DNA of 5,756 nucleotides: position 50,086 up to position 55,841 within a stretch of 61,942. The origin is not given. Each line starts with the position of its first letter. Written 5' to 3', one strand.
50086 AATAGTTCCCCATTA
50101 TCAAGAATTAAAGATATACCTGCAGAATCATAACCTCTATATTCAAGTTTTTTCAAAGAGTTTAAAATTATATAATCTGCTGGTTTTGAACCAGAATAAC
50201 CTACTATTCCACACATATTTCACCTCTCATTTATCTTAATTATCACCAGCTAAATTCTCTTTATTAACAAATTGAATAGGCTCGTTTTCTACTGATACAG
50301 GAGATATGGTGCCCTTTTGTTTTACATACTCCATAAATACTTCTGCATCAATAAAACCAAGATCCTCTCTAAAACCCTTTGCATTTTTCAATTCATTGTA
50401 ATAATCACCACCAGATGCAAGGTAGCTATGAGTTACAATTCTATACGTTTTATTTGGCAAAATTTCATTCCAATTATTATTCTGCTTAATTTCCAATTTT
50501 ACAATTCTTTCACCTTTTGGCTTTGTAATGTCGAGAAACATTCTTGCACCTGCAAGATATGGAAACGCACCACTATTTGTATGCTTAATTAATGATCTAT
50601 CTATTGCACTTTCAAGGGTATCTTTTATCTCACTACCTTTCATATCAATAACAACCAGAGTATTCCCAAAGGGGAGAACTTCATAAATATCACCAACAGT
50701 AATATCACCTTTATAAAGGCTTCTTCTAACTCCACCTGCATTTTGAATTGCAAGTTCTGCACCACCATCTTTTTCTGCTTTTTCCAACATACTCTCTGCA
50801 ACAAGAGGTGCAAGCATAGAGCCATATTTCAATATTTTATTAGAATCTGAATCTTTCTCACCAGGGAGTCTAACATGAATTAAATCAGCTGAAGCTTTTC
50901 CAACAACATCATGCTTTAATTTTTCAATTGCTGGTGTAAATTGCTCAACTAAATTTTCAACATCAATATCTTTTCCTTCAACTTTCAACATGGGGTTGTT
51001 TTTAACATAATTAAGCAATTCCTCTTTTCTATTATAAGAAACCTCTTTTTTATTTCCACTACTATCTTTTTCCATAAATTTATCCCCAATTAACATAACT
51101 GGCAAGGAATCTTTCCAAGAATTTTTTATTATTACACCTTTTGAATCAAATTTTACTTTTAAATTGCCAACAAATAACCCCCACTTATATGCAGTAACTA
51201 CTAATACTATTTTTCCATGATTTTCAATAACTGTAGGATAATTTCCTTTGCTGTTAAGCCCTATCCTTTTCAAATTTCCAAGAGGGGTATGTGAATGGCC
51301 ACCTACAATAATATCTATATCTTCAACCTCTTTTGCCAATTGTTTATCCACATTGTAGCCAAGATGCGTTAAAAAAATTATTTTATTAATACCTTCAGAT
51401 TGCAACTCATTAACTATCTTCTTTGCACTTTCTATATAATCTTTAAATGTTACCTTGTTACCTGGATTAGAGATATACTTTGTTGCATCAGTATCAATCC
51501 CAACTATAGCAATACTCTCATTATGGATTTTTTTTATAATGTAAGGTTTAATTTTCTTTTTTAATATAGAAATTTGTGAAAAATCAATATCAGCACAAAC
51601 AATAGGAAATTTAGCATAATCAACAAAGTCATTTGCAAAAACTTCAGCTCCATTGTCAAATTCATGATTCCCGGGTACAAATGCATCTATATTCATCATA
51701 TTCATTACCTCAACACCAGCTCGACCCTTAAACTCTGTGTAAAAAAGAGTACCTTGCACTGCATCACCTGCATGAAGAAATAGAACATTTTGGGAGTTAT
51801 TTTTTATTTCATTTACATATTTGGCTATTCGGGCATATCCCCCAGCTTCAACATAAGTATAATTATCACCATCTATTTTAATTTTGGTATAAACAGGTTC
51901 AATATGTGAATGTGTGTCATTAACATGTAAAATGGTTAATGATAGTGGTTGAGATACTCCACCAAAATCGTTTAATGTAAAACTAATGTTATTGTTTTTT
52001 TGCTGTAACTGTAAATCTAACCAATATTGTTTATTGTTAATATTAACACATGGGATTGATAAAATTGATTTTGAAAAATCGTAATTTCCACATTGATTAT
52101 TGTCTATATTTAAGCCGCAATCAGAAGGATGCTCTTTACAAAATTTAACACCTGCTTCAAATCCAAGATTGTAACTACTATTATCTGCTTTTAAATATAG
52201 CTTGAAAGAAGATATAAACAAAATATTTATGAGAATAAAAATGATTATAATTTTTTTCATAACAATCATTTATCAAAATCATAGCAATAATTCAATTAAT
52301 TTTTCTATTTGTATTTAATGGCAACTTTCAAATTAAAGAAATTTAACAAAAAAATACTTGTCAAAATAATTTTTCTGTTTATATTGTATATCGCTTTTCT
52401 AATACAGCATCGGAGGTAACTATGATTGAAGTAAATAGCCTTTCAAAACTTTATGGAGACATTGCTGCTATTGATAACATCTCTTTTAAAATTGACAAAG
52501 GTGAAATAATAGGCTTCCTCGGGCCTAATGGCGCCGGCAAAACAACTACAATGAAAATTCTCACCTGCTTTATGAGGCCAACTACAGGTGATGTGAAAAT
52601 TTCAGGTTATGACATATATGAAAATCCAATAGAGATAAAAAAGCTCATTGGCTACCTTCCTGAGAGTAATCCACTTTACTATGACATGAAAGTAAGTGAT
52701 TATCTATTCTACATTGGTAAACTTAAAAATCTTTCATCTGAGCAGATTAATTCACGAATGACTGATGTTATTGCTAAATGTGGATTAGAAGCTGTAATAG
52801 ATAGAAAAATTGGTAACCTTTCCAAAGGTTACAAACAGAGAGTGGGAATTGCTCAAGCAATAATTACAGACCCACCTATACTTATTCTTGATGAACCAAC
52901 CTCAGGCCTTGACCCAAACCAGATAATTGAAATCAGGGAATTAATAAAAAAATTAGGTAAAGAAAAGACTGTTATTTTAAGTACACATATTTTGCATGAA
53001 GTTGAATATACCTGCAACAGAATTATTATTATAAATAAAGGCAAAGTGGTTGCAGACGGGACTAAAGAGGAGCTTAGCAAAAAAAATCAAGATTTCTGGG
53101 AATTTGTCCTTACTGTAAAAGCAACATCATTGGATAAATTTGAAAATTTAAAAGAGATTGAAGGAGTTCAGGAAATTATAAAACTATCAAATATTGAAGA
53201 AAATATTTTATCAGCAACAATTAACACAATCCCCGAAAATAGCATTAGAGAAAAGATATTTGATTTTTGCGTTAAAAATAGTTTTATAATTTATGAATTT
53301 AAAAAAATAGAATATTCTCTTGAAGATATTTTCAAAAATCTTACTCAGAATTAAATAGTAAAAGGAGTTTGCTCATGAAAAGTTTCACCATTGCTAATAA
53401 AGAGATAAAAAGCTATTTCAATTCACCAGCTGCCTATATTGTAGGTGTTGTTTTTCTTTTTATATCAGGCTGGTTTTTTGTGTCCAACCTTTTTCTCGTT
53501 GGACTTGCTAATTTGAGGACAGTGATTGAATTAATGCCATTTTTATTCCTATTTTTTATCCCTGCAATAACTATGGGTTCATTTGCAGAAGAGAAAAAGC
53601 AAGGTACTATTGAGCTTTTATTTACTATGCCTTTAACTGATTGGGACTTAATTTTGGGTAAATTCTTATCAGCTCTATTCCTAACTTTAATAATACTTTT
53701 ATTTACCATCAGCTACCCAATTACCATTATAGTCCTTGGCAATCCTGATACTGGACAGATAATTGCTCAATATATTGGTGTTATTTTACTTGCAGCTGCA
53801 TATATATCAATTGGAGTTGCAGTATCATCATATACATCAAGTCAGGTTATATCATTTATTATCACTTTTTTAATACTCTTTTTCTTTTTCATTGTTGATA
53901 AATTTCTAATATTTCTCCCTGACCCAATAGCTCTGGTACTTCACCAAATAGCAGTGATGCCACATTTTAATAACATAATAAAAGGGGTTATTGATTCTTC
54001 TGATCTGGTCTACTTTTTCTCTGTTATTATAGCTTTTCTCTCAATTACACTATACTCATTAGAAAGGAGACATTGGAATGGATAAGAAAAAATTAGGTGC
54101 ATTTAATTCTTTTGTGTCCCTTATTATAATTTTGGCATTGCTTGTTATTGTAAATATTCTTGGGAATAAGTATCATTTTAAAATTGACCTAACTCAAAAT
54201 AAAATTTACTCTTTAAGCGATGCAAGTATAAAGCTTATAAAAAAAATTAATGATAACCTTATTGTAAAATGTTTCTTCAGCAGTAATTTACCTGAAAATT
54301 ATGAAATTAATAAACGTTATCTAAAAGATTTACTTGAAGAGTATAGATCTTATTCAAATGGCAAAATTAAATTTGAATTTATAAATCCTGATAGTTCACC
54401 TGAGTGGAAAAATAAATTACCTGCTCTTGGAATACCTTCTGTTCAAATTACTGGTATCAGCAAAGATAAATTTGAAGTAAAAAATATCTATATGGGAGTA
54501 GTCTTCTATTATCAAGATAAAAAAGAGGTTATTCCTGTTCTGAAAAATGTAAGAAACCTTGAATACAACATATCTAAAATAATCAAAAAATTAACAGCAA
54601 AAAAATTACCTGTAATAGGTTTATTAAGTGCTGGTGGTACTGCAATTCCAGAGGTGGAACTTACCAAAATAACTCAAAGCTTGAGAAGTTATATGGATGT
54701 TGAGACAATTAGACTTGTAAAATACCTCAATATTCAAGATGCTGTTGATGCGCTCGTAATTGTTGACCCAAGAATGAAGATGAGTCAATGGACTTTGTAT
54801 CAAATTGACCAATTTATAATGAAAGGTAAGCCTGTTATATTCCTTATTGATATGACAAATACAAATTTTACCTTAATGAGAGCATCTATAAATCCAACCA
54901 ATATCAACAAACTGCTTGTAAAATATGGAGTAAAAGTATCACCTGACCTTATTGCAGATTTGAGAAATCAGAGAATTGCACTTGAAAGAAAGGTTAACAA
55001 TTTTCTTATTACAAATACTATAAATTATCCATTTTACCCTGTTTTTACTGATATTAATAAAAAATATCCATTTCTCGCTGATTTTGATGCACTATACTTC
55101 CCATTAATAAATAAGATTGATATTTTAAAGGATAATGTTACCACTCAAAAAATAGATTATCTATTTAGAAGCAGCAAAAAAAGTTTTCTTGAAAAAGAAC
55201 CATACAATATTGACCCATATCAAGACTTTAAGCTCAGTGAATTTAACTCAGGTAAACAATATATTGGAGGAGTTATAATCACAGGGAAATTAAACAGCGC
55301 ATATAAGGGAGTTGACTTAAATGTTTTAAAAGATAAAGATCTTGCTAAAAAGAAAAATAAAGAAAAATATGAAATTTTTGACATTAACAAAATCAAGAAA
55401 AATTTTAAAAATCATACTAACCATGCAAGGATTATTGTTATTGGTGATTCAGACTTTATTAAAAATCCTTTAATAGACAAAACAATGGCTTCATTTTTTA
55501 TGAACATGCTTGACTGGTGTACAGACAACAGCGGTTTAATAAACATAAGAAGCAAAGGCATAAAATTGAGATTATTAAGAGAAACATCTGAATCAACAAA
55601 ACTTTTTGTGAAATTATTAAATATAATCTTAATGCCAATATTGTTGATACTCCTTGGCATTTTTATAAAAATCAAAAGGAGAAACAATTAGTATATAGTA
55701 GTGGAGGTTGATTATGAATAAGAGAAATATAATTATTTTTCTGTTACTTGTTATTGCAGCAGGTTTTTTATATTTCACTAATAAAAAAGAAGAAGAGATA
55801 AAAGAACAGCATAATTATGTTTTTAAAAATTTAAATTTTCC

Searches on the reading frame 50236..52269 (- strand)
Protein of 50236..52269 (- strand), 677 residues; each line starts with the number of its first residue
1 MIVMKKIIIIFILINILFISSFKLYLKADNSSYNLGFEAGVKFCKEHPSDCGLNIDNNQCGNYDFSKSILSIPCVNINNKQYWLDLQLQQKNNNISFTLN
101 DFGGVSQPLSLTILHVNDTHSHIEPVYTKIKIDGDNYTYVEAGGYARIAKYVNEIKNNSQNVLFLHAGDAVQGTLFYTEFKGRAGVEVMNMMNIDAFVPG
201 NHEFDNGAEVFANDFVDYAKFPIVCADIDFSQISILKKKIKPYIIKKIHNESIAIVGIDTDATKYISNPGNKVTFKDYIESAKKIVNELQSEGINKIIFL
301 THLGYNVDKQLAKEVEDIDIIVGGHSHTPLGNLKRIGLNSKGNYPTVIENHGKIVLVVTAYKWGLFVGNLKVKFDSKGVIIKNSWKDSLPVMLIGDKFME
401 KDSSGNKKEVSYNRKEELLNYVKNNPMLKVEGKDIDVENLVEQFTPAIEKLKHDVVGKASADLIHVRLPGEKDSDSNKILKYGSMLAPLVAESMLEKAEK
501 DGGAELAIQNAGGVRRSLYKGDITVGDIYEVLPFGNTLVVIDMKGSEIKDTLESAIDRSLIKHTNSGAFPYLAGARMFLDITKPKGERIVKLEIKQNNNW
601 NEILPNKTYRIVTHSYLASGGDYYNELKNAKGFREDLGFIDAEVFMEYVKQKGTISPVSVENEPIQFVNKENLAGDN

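Call 52: search_protein_families(library=pfam, proteins=[window:50236-52269:-], max_evalue=1e-8)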
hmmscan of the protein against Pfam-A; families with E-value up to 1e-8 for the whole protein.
window:50236-52269:- (677 aa): 2 families
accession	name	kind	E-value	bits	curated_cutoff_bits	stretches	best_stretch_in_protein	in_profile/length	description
PF02872.23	5_nucleotid_C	-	9.2e-36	123.8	23.6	1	484-627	22-156/158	5'-nucleotidase, C-terminal domain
PF00149.33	Metallophos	-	2.5e-18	67.7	21.5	1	112-329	2-191/191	Calcineurin-like phosphoesterase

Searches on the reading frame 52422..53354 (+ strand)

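Call 52: search_protein_families(library=pfam, proteins=[window:52422-53354:+], max_evalue=1e-8)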
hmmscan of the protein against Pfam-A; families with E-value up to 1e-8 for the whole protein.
window:52422-53354:+ (310 aa): 2 families
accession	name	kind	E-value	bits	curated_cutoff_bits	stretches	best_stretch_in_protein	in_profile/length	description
PF00005.33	ABC_tran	-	5e-32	111.8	25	1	18-161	2-137/137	ABC transporter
PF13304.12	AAA_21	-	1.7e-13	51.7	27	0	95-192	176-301/304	AAA domain, putative AbiEii toxin, Type IV TA system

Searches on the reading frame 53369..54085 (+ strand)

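Call 52: search_protein_families(library=pfam, proteins=[window:53369-54085:+], max_evalue=1e-8)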
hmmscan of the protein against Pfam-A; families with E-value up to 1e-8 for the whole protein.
window:53369-54085:+ (238 aa): 2 families
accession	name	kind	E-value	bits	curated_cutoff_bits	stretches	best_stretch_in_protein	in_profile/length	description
PF12679.13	ABC2_membrane_2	-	4.7e-13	49.5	27.2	1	50-208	45-243/283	ABC-2 family transporter protein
PF12698.13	ABC2_membrane_3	-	4.4e-09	36.3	31.6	0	55-192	167-304/347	ABC-2 family transporter protein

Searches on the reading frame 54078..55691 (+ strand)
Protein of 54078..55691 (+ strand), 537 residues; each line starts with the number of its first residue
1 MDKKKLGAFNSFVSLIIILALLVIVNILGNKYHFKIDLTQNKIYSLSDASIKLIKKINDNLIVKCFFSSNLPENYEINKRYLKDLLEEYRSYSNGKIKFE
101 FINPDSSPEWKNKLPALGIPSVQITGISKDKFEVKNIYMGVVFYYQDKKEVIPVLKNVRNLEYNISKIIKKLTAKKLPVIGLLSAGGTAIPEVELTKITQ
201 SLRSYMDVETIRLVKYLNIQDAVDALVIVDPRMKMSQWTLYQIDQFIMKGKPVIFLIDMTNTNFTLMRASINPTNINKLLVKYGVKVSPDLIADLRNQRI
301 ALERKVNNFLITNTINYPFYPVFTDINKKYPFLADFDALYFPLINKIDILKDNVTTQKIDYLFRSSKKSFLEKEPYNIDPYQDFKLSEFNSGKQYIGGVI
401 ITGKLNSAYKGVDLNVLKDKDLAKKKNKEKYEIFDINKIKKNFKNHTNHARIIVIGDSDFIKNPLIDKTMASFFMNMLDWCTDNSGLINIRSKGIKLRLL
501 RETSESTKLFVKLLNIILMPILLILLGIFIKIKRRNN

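Call 52: search_protein_families(library=pfam, proteins=[window:54078-55691:+], max_evalue=1e-8)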
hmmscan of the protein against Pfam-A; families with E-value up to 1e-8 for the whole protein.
window:54078-55691:+ (537 aa): 2 families
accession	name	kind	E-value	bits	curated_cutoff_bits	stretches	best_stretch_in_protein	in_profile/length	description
PF09822.16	ABC_transp_aux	-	7.5e-47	160.4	34.7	1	178-470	2-275/288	ABC-type uncharacterized transport system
PF23357.1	DUF7088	-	3.7e-26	91.8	27.8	1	40-143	1-104/105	Domain of unknown function (DUF7088)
